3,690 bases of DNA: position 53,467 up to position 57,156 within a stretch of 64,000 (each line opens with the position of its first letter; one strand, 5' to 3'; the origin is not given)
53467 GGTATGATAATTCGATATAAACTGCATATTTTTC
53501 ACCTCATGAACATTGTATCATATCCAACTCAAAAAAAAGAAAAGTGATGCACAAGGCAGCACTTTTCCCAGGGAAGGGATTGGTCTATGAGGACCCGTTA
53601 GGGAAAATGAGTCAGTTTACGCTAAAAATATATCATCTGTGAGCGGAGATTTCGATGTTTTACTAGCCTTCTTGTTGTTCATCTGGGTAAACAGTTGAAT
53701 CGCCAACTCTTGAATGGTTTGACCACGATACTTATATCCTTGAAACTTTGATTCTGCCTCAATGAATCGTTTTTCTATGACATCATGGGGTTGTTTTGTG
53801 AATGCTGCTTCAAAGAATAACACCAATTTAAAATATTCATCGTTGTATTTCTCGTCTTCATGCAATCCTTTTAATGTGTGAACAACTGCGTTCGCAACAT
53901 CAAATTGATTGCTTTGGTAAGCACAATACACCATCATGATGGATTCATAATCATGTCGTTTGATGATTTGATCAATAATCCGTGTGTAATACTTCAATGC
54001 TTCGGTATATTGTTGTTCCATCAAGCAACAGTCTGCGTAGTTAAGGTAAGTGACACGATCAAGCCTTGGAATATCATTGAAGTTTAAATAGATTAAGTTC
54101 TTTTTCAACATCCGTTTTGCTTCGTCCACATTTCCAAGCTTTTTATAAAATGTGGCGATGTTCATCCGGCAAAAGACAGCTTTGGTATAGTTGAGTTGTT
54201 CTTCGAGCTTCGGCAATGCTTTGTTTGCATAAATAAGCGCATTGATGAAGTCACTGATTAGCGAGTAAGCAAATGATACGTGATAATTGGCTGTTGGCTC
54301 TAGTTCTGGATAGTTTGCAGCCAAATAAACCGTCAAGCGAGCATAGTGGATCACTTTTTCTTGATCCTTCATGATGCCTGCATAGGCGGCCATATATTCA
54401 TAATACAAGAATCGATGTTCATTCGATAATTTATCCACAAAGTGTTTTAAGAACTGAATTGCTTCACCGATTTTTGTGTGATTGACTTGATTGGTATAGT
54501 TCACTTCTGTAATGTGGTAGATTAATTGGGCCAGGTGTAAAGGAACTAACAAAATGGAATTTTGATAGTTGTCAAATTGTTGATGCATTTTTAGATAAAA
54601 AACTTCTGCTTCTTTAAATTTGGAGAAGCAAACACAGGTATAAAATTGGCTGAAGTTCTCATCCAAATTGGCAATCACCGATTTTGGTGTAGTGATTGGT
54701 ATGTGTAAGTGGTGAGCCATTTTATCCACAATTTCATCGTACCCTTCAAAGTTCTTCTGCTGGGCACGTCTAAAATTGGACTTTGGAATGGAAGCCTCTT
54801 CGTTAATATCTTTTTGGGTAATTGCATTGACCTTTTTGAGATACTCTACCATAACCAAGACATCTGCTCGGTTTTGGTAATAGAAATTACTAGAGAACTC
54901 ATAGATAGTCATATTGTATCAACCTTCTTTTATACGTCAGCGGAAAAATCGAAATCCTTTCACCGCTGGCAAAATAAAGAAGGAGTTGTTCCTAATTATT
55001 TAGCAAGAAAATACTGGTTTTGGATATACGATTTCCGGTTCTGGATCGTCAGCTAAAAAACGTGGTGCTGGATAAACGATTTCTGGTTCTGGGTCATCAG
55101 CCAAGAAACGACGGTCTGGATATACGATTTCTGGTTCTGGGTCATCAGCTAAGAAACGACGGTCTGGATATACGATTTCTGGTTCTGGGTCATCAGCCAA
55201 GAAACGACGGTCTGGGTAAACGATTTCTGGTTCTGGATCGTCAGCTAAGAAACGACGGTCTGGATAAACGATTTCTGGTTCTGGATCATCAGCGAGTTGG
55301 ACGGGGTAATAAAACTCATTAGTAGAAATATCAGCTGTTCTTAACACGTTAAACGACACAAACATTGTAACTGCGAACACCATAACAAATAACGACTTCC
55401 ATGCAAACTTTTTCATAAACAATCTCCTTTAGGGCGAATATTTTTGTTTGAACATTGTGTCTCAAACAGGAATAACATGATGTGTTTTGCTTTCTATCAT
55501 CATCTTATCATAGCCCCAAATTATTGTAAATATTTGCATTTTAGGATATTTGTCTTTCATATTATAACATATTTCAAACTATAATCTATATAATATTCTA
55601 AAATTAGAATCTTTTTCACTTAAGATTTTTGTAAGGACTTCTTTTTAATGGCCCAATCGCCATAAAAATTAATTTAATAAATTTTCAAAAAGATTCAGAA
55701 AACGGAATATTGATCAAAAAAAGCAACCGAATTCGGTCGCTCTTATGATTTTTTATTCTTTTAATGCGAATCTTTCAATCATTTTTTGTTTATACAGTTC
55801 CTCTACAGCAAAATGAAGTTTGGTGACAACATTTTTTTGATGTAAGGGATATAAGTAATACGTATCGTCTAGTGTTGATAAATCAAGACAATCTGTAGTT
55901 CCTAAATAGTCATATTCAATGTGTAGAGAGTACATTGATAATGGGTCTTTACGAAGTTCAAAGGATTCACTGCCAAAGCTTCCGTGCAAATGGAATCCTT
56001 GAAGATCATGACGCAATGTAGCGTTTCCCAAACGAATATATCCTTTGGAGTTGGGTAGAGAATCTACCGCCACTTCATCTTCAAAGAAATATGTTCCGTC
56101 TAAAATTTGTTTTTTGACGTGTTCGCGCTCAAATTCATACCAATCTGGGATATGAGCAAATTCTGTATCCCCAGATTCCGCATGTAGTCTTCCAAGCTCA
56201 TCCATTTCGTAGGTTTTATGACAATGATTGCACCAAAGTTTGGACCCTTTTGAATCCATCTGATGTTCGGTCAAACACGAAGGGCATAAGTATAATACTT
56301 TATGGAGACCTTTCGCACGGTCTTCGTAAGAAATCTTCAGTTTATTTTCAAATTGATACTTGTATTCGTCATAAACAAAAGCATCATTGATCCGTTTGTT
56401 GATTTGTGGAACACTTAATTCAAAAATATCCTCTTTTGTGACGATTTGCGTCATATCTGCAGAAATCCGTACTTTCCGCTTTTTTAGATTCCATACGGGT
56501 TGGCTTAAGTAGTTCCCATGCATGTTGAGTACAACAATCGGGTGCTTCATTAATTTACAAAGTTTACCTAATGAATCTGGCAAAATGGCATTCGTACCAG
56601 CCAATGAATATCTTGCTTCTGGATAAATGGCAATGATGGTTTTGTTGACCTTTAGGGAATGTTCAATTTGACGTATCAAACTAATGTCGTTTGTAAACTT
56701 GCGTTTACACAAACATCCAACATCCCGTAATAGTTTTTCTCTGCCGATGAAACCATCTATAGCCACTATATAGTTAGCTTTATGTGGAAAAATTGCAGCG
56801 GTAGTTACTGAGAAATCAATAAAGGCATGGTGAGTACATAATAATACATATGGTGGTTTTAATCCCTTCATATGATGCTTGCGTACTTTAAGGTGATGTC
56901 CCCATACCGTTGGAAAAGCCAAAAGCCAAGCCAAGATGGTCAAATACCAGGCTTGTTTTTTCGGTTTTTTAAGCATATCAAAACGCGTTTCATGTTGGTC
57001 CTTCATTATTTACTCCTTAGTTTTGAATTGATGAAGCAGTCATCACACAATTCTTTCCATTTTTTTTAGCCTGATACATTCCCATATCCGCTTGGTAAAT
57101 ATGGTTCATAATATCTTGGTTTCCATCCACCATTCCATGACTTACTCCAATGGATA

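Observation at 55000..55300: Repeat units differ only at synonymous third positions: direct evidence of selection on the peptide rather than on the DNA repeat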

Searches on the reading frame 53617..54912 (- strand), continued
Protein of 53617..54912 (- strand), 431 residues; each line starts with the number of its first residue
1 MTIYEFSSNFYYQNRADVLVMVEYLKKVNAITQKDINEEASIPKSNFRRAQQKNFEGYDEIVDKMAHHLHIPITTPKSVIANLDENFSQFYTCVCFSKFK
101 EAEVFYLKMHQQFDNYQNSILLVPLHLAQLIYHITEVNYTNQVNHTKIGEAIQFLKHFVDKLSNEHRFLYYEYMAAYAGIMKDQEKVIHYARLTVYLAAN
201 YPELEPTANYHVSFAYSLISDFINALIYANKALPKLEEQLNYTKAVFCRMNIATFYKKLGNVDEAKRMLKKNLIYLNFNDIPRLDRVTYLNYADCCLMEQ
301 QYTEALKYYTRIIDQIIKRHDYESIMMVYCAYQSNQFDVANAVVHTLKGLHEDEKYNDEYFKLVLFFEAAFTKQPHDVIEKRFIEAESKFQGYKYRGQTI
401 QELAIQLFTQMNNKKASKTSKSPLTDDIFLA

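Call 42: search_protein_families(library=pfam, proteins=[P0033, P0034, P0035, P0036, P0037, P0042, P0044, P0045, P0050, P0059], max_evalue=0.01)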
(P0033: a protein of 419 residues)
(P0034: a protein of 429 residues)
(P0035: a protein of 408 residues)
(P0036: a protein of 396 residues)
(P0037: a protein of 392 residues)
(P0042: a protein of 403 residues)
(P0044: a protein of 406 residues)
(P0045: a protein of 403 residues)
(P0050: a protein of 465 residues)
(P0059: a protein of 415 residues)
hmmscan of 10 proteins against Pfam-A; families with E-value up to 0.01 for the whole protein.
P0033 (419 aa): 0 families

P0034 (429 aa): 4 families
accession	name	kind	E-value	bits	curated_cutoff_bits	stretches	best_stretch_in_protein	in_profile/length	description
PF13424.12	TPR_12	-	2e-05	25.1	30.1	1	209-268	6-67/77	Tetratricopeptide repeat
PF13374.12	TPR_10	-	2.9e-05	24.4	27.5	0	246-266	2-22/42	Tetratricopeptide repeat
PF13176.12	TPR_7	-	0.00018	21.8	27.9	0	292-320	5-33/36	Tetratricopeptide repeat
PF14559.12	TPR_19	-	0.0069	17.1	25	0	302-352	7-57/68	Tetratricopeptide repeat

P0035 (408 aa): 1 family
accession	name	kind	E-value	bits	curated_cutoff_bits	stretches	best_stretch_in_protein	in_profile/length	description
PF07719.23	TPR_2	-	0.005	17.3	27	0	248-271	5-28/34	Tetratricopeptide repeat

P0036 (396 aa): 0 families

P0037 (392 aa): 2 families
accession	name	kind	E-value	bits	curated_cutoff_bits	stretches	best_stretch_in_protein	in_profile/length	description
PF14559.12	TPR_19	-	0.00034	21.3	25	0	245-268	29-52/68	Tetratricopeptide repeat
PF17004.11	SRP_TPR_like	-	0.0058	17.1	35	1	211-307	24-93/109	Putative TPR-like repeat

P0042 (403 aa): 7 families
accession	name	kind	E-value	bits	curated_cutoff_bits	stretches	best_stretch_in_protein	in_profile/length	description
PF01381.28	HTH_3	-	4.5e-09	36.7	23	1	7-59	1-54/55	Helix-turn-helix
PF13424.12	TPR_12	-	7.3e-08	32.9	30.1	1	228-289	9-72/77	Tetratricopeptide repeat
PF07719.23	TPR_2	-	3e-07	30.5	27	1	264-288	3-27/34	Tetratricopeptide repeat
PF13181.12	TPR_8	-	5e-07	29.8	25.7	0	263-289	2-28/34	Tetratricopeptide repeat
PF13560.12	HTH_31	-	0.0006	20.5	27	1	3-59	2-60/64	Helix-turn-helix domain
PF13174.12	TPR_6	-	0.0021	19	26.3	0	264-289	2-27/33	Tetratricopeptide repeat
PF12895.13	ANAPC3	-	0.0071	17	27.2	0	264-291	25-51/82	Anaphase-promoting complex, cyclosome, subunit 3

P0044 (406 aa): 0 families

P0045 (403 aa): 4 families
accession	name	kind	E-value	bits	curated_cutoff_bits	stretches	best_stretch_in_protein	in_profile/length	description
PF13181.12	TPR_8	-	3e-06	27.4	25.7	1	286-316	3-33/34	Tetratricopeptide repeat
PF07719.23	TPR_2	-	2.2e-05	24.6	27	0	287-316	4-33/34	Tetratricopeptide repeat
PF13424.12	TPR_12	-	4.4e-05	24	30.1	0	285-319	4-38/77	Tetratricopeptide repeat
PF13176.12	TPR_7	-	0.00045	20.5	27.9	0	209-228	5-24/36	Tetratricopeptide repeat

P0050 (465 aa): 0 families

P0059 (415 aa): 13 families
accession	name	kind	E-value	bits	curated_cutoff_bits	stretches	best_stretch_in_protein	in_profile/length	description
PF13424.12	TPR_12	-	3.9e-14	53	30.1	2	233-295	9-73/77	Tetratricopeptide repeat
PF07719.23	TPR_2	-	3.4e-12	45.9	27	1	303-327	3-27/34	Tetratricopeptide repeat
PF13181.12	TPR_8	-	3.2e-11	42.9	25.7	2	302-327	2-27/34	Tetratricopeptide repeat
PF00515.34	TPR_1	-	1.8e-10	40.6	27.8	1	233-254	7-28/34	Tetratricopeptide repeat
PF13176.12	TPR_7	-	4e-07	30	27.9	1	233-257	5-29/36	Tetratricopeptide repeat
PF13428.12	TPR_14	-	1.7e-06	28.5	23.5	0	304-327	4-27/44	Tetratricopeptide repeat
PF13374.12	TPR_10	-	1.8e-05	25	27.5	0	233-256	8-31/42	Tetratricopeptide repeat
PF13174.12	TPR_6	-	5.3e-05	24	26.3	0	303-326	2-25/33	Tetratricopeptide repeat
PF13431.12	TPR_17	-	0.00025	21.5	24.4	0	299-321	11-33/34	Tetratricopeptide repeat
PF14938.12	SNAP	-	0.00046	20.2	25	0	182-256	69-144/282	Soluble NSF attachment protein, SNAP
PF13432.12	TPR_16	-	0.00096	20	32.7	0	287-329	17-59/65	Tetratricopeptide repeat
PF14559.12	TPR_19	-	0.0011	19.7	25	0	278-326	2-50/68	Tetratricopeptide repeat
PF17874.7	TPR_MalT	-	0.0087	15.8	45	0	198-265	51-118/336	MalT-like TPR region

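Call 56: search_protein_families(library=pfam, alignment_id=A3, max_evalue=0.001)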
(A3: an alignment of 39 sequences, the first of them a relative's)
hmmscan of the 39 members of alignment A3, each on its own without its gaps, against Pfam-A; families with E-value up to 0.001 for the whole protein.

A. member 1, P0042 (403 aa): 5 families
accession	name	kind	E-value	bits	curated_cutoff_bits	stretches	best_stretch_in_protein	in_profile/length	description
PF01381.28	HTH_3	-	4.5e-09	36.7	23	1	7-59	1-54/55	Helix-turn-helix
PF13424.12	TPR_12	-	7.3e-08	32.9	30.1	1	228-289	9-72/77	Tetratricopeptide repeat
PF07719.23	TPR_2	-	3e-07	30.5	27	0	264-288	3-27/34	Tetratricopeptide repeat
PF13181.12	TPR_8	-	5e-07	29.8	25.7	0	263-289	2-28/34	Tetratricopeptide repeat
PF13560.12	HTH_31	-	0.0006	20.5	27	0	3-59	2-60/64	Helix-turn-helix domain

B. families by the number of members that match (of 39 scanned): 26 families (the first 25 are shown)
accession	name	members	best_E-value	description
PF13424.12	TPR_12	28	2.3e-16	Tetratricopeptide repeat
PF07719.23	TPR_2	26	2.2e-22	Tetratricopeptide repeat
PF01381.28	HTH_3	26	3.8e-12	Helix-turn-helix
PF13560.12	HTH_31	17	2.9e-08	Helix-turn-helix domain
PF13181.12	TPR_8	16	1.9e-15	Tetratricopeptide repeat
PF00515.34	TPR_1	13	2.6e-13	Tetratricopeptide repeat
PF12844.13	HTH_19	12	1.5e-08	Helix-turn-helix domain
PF13374.12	TPR_10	10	5.9e-09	Tetratricopeptide repeat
PF13176.12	TPR_7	9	6.9e-08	Tetratricopeptide repeat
PF13428.12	TPR_14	7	2.8e-08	Tetratricopeptide repeat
PF14559.12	TPR_19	4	1.1e-05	Tetratricopeptide repeat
PF12895.13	ANAPC3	3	5.2e-05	Anaphase-promoting complex, cyclosome, subunit 3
PF18801.6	RapH_N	2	8.6e-11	response regulator aspartate phosphatase H, N terminal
PF17874.7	TPR_MalT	2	4.5e-07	MalT-like TPR region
PF13413.12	HTH_25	2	2.7e-05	Helix-turn-helix domain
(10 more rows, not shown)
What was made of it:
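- On RRNPP(A) quorum-sensing systems: Of 39 profile relatives, 26 carry Pfam HTH_3 (call 56).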

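Call 60: search_protein_families(library=ncbifam, alignment_id=A3, max_evalue=0.001)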
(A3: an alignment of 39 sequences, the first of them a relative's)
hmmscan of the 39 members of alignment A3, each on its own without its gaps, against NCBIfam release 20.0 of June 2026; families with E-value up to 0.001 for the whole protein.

A. member 1, P0042 (403 aa): 2 families
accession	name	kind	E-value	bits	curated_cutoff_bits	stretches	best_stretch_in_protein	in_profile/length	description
NF040959.1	MamA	equivalog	3.4e-06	26.7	200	1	153-288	44-165/204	magnetosome protein MamA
TIGR02521.1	type_IV_pilW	equivalog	0.00079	19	154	0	227-293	70-130/234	type IV pilus biogenesis/stability protein PilW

B. families by the number of members that match (of 39 scanned): 28 families (the first 25 are shown)
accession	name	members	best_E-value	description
TIGR00270.2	TIGR00270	16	1.5e-08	multiprotein bridging factor aMBF1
NF040959.1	MamA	9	3.2e-10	magnetosome protein MamA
NF041951.1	phage_RstR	9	5.7e-09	RstR family transcriptional repressor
NF046032.1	TransRegSlrRBacil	9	1.3e-07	HTH-type transcriptional regulator SlrR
TIGR03070.1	couple_hipB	9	4.1e-07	type II toxin-antitoxin system Y4mF family antitoxin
TIGR02917.1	PEP_TPR_lipo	6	1.9e-05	XrtA/PEP-CTERM system TPR-repeat protein PrsT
NF053520.1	HK_Porph_FimS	5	7.4e-09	sensor histidine kinase FimS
TIGR02521.1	type_IV_pilW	5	2.6e-07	type IV pilus biogenesis/stability protein PilW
NF006015.0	PRK08154.1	4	8.1e-06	anaerobic benzoate catabolism transcriptional regulator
NF002725.1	PRK02603.1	4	0.00012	photosystem I assembly protein Ycf3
NF047948.1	male_kill_WMK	3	1.1e-07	WO male-killing family protein Wmk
NF003162.0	PRK04140.1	3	0.00011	transcriptional regulator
NF033762.1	social_mot_Tgl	2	6.6e-08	social motility TPR repeat lipoprotein Tgl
TIGR02552.1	LcrH_SycD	2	5.4e-06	SycD/LcrH family type III secretion system chaperone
NF053617.1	SARPRegAfsRStmc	2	7e-06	SARP-family global regulator AfsR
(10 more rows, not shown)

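Call 63: find_encoding_contigs(protein=P0033, flank=2500, max_places=3)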
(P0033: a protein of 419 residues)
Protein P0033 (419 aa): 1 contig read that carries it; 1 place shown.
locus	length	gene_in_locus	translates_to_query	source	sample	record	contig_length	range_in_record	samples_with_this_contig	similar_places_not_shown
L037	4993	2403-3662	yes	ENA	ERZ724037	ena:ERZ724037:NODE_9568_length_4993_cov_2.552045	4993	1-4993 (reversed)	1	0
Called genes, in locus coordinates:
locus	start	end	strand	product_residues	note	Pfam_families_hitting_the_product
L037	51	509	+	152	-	-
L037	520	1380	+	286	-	PF11335:DUF3137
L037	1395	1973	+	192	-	PF04011:LemA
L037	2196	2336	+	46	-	-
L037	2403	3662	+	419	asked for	-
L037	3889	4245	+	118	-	-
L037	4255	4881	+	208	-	PF19700:DUF6198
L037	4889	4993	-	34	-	?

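Call 64: find_encoding_contigs(protein=P0034, flank=2500, max_places=3)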
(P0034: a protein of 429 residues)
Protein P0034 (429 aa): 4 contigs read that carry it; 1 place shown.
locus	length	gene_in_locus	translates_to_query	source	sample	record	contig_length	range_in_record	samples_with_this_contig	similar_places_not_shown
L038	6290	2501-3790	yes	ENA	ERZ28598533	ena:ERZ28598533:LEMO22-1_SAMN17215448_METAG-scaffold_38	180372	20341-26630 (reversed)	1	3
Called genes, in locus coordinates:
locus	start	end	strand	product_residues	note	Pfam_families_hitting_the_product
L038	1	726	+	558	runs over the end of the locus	PF00722:Glyco_hydro_16, PF26113:GH16_XgeA, PF03422:CBM_6, PF18099:CBM_35_2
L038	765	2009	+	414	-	PF00464:SHMT, PF00155:Aminotran_1_2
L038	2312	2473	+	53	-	-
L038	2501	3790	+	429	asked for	PF13374:TPR_10 (faint)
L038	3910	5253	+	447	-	PF07690:MFS_1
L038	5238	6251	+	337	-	PF10974:DUF2804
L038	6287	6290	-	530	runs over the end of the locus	PF07555:NAGidase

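Call 67: find_encoding_contigs(protein=P0035, flank=2500, max_places=2)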
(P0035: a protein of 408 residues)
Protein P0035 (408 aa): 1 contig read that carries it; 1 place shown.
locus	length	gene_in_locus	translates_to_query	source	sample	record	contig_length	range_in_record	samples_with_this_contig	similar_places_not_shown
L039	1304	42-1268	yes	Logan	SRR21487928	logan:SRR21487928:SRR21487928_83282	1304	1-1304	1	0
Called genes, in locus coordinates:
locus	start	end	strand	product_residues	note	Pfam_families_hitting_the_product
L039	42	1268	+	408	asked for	-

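Call 68: find_encoding_contigs(protein=P0036, flank=2500, max_places=2)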
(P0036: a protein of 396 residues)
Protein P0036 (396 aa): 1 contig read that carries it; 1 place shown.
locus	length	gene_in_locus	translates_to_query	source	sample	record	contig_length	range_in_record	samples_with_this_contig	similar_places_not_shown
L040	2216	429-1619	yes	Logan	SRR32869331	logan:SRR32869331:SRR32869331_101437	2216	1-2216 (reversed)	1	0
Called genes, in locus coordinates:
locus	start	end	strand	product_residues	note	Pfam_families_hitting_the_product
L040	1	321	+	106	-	?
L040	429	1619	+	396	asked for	-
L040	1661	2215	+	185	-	?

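Call 79: list_cluster_members(proteins=[window:53617-54912:-, window:55000-55416:-])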
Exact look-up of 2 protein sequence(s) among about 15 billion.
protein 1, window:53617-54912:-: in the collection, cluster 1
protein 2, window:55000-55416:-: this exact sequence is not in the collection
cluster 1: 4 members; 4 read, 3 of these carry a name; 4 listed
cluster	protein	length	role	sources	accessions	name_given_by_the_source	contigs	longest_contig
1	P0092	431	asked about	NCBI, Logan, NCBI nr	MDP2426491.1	MAG: tetratricopeptide repeat protein [bacterium] | tetratricopeptide repeat protein [bacterium]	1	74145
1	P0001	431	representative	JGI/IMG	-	tetratricopeptide (TPR) repeat protein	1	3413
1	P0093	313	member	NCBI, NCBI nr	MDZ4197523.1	MAG: tetratricopeptide repeat protein, partial [Candidatus Izemoplasmatales bacterium] | tetratricopeptide repeat protein [Candidatus Izemoplasmatales bacterium]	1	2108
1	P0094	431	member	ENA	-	-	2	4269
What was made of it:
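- Tried and rejected: The exact 138-aa precursor is not in the protein collection, so no public annotation of it could be retrieved (call 79).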

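Call 80: search_dna_similar(query=window:53617-54912:-, collection=phages, mode=protein, max_evalue=0.001, max_rows=10)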
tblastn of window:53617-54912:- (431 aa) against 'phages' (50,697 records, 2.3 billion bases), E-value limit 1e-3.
No match.

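Call 81: search_dna_similar(query=window:53617-54912:-, collection=plasmids, mode=protein, max_evalue=0.001, max_rows=10)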
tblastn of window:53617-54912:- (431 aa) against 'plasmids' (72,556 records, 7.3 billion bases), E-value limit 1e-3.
No match.
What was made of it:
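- Closest known: Rap-Phr systems with tandemly duplicated pheromones. Different: This family has no relatives in the phage or plasmid collections (calls 80, 81).
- Tried and rejected: tblastn of the receptor against the phage and plasmid collections gave no match (calls 80, 81).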

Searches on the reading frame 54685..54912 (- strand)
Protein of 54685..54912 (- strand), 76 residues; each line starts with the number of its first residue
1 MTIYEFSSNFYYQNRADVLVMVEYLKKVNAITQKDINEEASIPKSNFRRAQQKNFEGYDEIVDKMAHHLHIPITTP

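Call 49: predict_structure(alignment_id=A2)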
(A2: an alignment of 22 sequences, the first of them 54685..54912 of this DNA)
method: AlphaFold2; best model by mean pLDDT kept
length: 76 residues; sequences in the alignment: 22
mean_pLDDT: 83.1   pTM: 0.65
mean pLDDT of the five models: 83.1, 82.2, 74.2, 73.4, 72.9
residues with pLDDT >= 90: 6; 70-90: 60; 50-70: 10; < 50: 0
segments of 3 or more residues with pLDDT < 50: none
pLDDT, mean of each block of 10 residues (from residue 1): 67 80 90 88 88 86 89 72
secondary structure, 60 per line:
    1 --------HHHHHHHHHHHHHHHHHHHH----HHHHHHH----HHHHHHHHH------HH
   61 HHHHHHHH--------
elements in order: H9-28 H33-39 H44-52 H59-68

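Call 53: fold_search(model_id=the predicted structure, library=pdb)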
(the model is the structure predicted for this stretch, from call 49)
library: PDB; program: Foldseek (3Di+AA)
matches with E <= 10: 19; with E <= 0.001: 0
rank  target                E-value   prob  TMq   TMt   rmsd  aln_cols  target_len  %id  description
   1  4pu7_A                2.4e+00  0.54  0.55  0.58   2.9        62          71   21  Shewanella oneidensis Toxin Antitoxin System Antitoxin Protein HipB Resolution 1.85 (released 2014-08-06)
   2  4pu7_B                2.5e+00  0.54  0.55  0.64   2.9        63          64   21  Shewanella oneidensis Toxin Antitoxin System Antitoxin Protein HipB Resolution 1.85 (released 2014-08-06)
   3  8ezt_C                3.2e+00  0.35  0.49  0.52   3.0        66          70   17  Crystal structure of HipB(Lp) from Legionella pneumophila (released 2023-09-27)
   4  2xiu_B                4.4e+00  0.28  0.49  0.55   4.1        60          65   12  High resolution structure of MTSL-tagged CylR2. (released 2011-02-09)
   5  8ezt_A                4.9e+00  0.30  0.53  0.57   3.1        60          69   17  Crystal structure of HipB(Lp) from Legionella pneumophila (released 2023-09-27)
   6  2o38_A                5.2e+00  0.35  0.61  0.54   2.7        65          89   11  Putative XRE Family Transcriptional Regulator (released 2007-01-02)
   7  3fym                  5.6e+00  0.38  0.55  0.51   2.8        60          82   12  The 1A structure of YmfM, a putative DNA-binding membrane protein from Staphylococcus aureus (released 2010-02-09)
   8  3tyr_B                5.9e+00  0.35  0.55  0.56   2.0        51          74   16  Crystal structure of transcriptional regulator VanUg, Form I (released 2011-10-12)
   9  7ab3_A                5.9e+00  0.23  0.51  0.55   3.4        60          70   17  Crystal structure of the Escherichia coli toxin-antitoxin system HipBST (HipT S57A) (released 2022-01-12)
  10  3dnv_B                5.9e+00  0.21  0.56  0.59   3.8        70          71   17  MDT Protein (released 2009-01-27)
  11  4yg1_A                5.9e+00  0.21  0.52  0.55   3.8        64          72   17  HipB-O1-O2 complex/P21212 crystal form (released 2015-07-29)
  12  2wiu_B                6.3e+00  0.18  0.54  0.57   3.9        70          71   17  Mercury-modified bacterial persistence regulator hipBA (released 2009-07-28)
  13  8ezt_B                6.7e+00  0.16  0.48  0.50   4.2        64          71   14  Crystal structure of HipB(Lp) from Legionella pneumophila (released 2023-09-27)
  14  7ab4_A                8.0e+00  0.18  0.51  0.53   3.4        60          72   17  Crystal structure of the Escherichia coli toxin-antitoxin system HipBST (HipT S59A) (released 2022-01-12)
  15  7o81_AU               8.0e+00  0.14  0.47  0.34   3.8        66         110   11  Rabbit 80S ribosome colliding in another ribosome stalled by the SARS-CoV-2 pseudoknot (released 2021-06-02)
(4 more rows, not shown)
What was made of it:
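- On RRNPP(A) quorum-sensing systems: The top 14 Foldseek hits of the N-terminal model are all XRE-type HTH proteins, at non-significant E-values (call 53).
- Its structural neighbours are all XRE-type HTH proteins (call 53).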

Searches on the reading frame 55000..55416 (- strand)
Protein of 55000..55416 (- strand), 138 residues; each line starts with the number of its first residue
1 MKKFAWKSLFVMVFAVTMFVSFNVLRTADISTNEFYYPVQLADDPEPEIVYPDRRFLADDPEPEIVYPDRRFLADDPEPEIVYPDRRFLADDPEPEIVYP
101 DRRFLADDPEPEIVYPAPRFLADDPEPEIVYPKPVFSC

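Call 5: search_protein_families(library=pfam, proteins=[window:55000-55416:-], max_evalue=1)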
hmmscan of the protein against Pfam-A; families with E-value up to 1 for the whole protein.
window:55000-55416:- (138 aa): 0 families

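Call 6: search_protein_families(library=ncbifam, proteins=[window:55000-55416:-], max_evalue=1)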
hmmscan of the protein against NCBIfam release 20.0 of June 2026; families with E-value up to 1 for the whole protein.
window:55000-55416:- (138 aa): 0 families

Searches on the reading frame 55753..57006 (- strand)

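Call 5: search_protein_families(library=pfam, proteins=[window:55753-57006:-], max_evalue=1)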
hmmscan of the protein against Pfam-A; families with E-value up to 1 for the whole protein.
window:55753-57006:- (417 aa): 5 families
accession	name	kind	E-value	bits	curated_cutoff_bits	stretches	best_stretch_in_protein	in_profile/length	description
PF01553.26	Acyltransferase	-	0.0091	16.3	23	1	42-139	5-108/132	Acyltransferase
PF10080.14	FtrD-like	-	0.016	15.8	26.3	1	227-273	23-68/101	Membrane iron-sulfur containing protein FtrD-like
PF23546.1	Zn_ribbon_TOP3B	-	0.046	13.8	27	1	250-268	19-37/40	DNA topoisomerase 3-beta zinc ribbon domain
PF07191.17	Zn_ribbon_6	-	0.18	12.3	25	1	240-269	2-29/67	Double zinc ribbon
PF16622.11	zf-C2H2_11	-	0.2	11.8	27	1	98-112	8-22/29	zinc-finger C2H2-type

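Call 6: search_protein_families(library=ncbifam, proteins=[window:55753-57006:-], max_evalue=1)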
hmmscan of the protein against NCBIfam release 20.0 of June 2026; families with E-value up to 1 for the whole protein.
window:55753-57006:- (417 aa): 0 families
